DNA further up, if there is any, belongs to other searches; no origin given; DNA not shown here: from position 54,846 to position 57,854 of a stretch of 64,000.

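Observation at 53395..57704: amt is followed by a CPA2 antiporter::GlnD-C-terminal (HD-degenerate, double-ACT) fusion instead of glnK-glnD; no PII gene present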

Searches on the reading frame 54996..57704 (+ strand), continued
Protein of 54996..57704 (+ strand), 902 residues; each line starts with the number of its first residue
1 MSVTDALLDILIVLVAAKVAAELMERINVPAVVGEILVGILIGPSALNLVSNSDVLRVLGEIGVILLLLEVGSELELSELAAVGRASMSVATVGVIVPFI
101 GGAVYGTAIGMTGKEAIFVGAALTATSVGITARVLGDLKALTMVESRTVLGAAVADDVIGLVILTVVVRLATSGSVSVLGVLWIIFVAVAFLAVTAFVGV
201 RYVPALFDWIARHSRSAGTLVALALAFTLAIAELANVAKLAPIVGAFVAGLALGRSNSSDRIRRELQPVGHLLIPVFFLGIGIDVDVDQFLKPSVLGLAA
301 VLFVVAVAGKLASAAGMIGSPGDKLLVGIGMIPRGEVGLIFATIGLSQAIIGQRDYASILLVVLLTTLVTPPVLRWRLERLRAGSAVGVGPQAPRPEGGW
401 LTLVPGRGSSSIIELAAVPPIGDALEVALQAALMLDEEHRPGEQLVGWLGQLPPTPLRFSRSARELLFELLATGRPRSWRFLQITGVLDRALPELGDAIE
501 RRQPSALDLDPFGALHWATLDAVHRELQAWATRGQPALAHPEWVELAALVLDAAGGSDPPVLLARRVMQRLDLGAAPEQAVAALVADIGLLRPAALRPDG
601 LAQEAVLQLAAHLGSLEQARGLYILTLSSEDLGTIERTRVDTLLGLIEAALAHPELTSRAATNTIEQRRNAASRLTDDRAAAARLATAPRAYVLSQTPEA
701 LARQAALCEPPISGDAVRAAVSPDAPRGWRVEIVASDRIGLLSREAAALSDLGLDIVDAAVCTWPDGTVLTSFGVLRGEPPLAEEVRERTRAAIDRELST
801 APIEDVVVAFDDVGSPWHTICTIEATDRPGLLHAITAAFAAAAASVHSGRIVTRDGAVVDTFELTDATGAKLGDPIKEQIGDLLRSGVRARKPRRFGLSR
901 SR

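Call 36: search_solved_structures(query=window:54996-57701:+, max_evalue=0.01, show_alignments=2)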
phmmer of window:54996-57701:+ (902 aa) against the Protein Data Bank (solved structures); distinct sequences matched with E-value up to 0.01: 5.
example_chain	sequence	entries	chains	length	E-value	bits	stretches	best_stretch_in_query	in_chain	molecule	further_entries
4bwz_A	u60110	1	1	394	8.9e-66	226.1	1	5-382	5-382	NA(+)/H(+) ANTIPORTER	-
5bz2_A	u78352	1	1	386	1.1e-65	225.8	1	5-376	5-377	Na(+)/H(+) antiporter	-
5bz3_A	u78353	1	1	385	3.2e-65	224.2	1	5-376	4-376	Na(+)/H(+) antiporter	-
8bxg_A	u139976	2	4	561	1.3e-17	66.7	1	6-385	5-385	Glutathione-regulated potassium-efflux system protein KefC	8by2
9emb_A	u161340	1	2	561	6.2e-17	64.5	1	6-385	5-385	Glutathione-regulated potassium-efflux system protein KefC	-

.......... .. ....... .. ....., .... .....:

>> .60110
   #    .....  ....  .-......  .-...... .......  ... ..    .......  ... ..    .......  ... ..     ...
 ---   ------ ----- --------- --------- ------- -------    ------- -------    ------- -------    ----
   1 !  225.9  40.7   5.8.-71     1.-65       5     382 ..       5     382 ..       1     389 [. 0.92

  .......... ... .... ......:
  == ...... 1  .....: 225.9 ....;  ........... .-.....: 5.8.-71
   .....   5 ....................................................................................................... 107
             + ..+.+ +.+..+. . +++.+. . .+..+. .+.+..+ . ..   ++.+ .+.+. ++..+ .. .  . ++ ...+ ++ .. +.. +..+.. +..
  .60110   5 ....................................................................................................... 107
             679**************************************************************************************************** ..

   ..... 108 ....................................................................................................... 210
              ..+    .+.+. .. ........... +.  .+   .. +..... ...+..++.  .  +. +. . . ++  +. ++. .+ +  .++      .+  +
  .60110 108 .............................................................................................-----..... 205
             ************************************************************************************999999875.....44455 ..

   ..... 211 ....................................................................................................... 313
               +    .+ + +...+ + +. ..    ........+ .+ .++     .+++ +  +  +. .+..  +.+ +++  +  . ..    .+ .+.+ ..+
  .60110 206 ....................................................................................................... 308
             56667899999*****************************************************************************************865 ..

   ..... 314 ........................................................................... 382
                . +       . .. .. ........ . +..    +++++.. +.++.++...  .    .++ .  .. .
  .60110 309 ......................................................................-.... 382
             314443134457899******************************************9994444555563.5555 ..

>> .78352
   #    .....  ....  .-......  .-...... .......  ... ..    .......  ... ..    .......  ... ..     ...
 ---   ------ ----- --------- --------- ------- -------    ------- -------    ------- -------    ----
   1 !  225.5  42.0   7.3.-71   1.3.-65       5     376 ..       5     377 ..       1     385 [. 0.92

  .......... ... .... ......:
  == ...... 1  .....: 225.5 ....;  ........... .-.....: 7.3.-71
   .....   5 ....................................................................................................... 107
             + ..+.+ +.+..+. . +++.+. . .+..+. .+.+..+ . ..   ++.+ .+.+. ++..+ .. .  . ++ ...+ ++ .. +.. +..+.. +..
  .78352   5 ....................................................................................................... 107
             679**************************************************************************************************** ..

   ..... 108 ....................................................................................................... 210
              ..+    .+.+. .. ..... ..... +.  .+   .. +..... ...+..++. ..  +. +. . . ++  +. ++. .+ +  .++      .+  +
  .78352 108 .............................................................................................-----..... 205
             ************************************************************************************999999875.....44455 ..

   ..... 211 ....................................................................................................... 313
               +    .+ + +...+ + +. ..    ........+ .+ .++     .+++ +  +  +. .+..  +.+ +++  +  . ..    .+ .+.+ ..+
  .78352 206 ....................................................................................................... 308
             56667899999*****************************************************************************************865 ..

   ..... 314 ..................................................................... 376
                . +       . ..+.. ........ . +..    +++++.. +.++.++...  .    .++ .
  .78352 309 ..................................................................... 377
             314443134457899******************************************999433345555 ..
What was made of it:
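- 55008..56141 (+): Antiporter domain. Its ion-site residues are A125-T126-S127-V128, D156-D157, K310 and R334/E336, all invariant in 30 homologues. phmmer against PDB 4bwz: E=8.9e-66, colinear over 5-382 (call 36).
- On CPA2 / NapA-type Na+/H+ antiporter: PDB NapA gives E=9e-66 (call 36).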

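Call 41: predict_structure(alignment_id=A1)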
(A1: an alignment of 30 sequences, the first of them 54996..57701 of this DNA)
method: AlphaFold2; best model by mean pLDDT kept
length: 902 residues; sequences in the alignment: 30
mean_pLDDT: 82.5   pTM: 0.55
mean pLDDT of the five models: 82.5, 80.6, 78.4, 77.1, 74.6
residues with pLDDT >= 90: 285; 70-90: 501; 50-70: 75; < 50: 41
segments of 3 or more residues with pLDDT < 50: 128-142, 385-389, 504-512, 894-902
pLDDT, mean of each block of 10 residues (from residue 1): 76 85 79 84 71 77 84 63 65 83 84 83 62 45 60 74 77 70 81 84 88 84 90 85 84 81 79 83 81 87 86 77 77 70 80 87 84 77 52 77 77 88 92 87 84 84 94 86 87 87 49 71 93 91 95 79 93 93 95 89 86 92 93 91 95 68 74 92 88 82 93 91 88 92 92 86 88 89 94 89 93 91 91 93 87 85 89 96 92 45 28
secondary structure, 60 per line:
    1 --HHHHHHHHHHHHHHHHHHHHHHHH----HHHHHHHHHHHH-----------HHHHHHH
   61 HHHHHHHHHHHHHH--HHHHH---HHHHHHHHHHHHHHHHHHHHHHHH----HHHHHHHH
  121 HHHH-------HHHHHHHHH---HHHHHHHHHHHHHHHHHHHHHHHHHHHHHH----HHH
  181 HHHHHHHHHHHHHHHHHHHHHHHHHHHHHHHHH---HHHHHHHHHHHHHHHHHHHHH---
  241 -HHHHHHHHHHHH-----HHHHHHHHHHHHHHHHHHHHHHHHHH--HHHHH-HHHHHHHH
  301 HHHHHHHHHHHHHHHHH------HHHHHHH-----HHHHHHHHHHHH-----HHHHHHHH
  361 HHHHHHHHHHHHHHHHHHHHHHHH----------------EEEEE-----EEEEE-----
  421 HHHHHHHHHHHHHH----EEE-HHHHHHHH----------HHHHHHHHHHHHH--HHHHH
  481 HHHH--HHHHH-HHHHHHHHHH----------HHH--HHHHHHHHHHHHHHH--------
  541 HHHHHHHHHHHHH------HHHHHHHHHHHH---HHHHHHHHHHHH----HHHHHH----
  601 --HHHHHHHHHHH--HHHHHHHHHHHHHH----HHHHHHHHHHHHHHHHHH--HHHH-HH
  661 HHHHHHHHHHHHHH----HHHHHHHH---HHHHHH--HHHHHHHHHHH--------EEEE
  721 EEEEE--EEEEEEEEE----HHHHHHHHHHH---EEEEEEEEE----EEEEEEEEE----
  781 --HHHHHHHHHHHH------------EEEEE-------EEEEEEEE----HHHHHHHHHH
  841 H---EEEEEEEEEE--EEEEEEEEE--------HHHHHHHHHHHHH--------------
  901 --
elements in order (helices of 4 or more, strands of 3 or more residues): H3-26 H31-42 H54-74 H77-81 H85-108 H113-124 H132-140 H144-173 H178-213 H217-237 H242-253 H259-284 H287-291 H293-317 H324-330 H336-347 H353-384 E401-405 E411-415 H421-434 E439-441 H443-450 H461-473 H476-484 H487-491 H493-502 H518-532 H541-553 H560-571 H575-586 H591-596 H603-613 H616-629 H634-651 H654-657 H659-674 H679-686 H690-695 H698-708 E717-725 E728-736 H741-751 E755-763 E768-776 H783-794 E807-811 E819-826 H831-841 E845-854 E857-865 H874-886
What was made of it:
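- The inter-domain geometry of the full-length model is uncertain (pTM 0.55, call 41).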

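Call 43: fold_search(model_id=the predicted structure, library=pdb)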
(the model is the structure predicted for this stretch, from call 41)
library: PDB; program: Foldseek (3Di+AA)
matches with E <= 10: 486; with E <= 0.001: 56
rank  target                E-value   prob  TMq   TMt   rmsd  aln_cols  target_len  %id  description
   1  5bz2                  1.2e-17  1.00  0.38  0.87   3.3       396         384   39  CRYSTAL STRUCTURE OF THE SODIUM PROTON ANTIPORTER NAPA IN INWARD-FACING CONFORMATION (released 2016-01-20)
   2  4bwz                  3.0e-16  1.00  0.36  0.77   4.7       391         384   39  Crystal structure of the sodium proton antiporter, NapA (released 2013-08-28)
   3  8bxg_A                4.9e-10  1.00  0.39  0.61  10.6       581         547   19  Structure of the K/H exchanger KefC. (released 2023-12-20)
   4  9emb_B                5.7e-10  1.00  0.39  0.61  10.5       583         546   17  Structure of KefC Asp156Asn variant (released 2024-06-05)
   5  8bxg_B                1.6e-09  1.00  0.38  0.58  10.1       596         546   18  Structure of the K/H exchanger KefC. (released 2023-12-20)
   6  8by2_A                2.7e-09  1.00  0.37  0.58  11.0       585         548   17  Structure of the K+/H+ exchanger KefC with GSH. (released 2023-12-27)
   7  9emb_A                8.6e-09  1.00  0.39  0.61  11.3       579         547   18  Structure of KefC Asp156Asn variant (released 2024-06-05)
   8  8iwo_A                4.5e-08  1.00  0.36  0.35  26.8       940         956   13  The rice Na+/H+ antiporter SOS1 in an auto-inhibited state (released 2023-11-22)
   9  7y3e_A                4.7e-08  1.00  0.37  0.36  26.6      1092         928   12  Cryo-EM structure of Arabidopsis thaliana SOS1 in an occluded state (released 2023-08-09)
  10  8u7o_A                6.4e-08  1.00  0.35  0.32  29.9      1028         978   12  WT sea urchin SLC9C1 with 5mM cAMP at pH 6 in Na+ - Grip and Twist (GnT) conformation (released 2025-03-26)
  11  8u7d_A                7.5e-08  1.00  0.37  0.36  25.8       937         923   13  R399A mutant of sea urchin SLC9C1 at pH 6 in Na+ - Relaxed state (released 2025-03-26)
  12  8xq8                  9.5e-08  1.00  0.37  0.32  29.7      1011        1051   13  Structure of the sea urchin spSLC9C1 in state-1 w/ cAMP protomer (released 2024-07-17)
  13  8jd9_A                9.9e-08  1.00  0.37  0.36  27.2      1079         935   10  Cyro-EM structure of the Na+/H+ antipoter SOS1 from Arabidopsis thaliana,class1 (released 2023-11-08)
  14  8xq6                  1.2e-07  1.00  0.38  0.34  29.5      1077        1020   12  Structure of the sea urchin spSLC9C1 in state-3 w/o cAMP protomer (released 2025-01-15)
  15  8xq4                  1.5e-07  1.00  0.38  0.33  30.8      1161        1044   13  Structure of the sea urchin spSLC9C1 in state-2 w/o cAMP protomer (released 2024-07-17)
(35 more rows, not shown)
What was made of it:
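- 55008..56141 (+): Foldseek against 5bz2: TM 0.87 (call 43).
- On CPA2 / NapA-type Na+/H+ antiporter: Foldseek TM is 0.87 (call 43).
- Closest known: Thermus thermophilus NapA. Same: Ion-binding and proton-carrier residues are identical: T126, S127, D156, D157, K305 (K310 here) and R331/E333 (calls 36, 43).
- Closest known: KefC/KefB glutathione-gated K+/H+ exchangers. Same: The overall fold also matches (call 43).
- Checked: PDB 4bwz scores E=9e-66 at 39% identity, whereas KefC scores 1e-17 (calls 36, 43).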
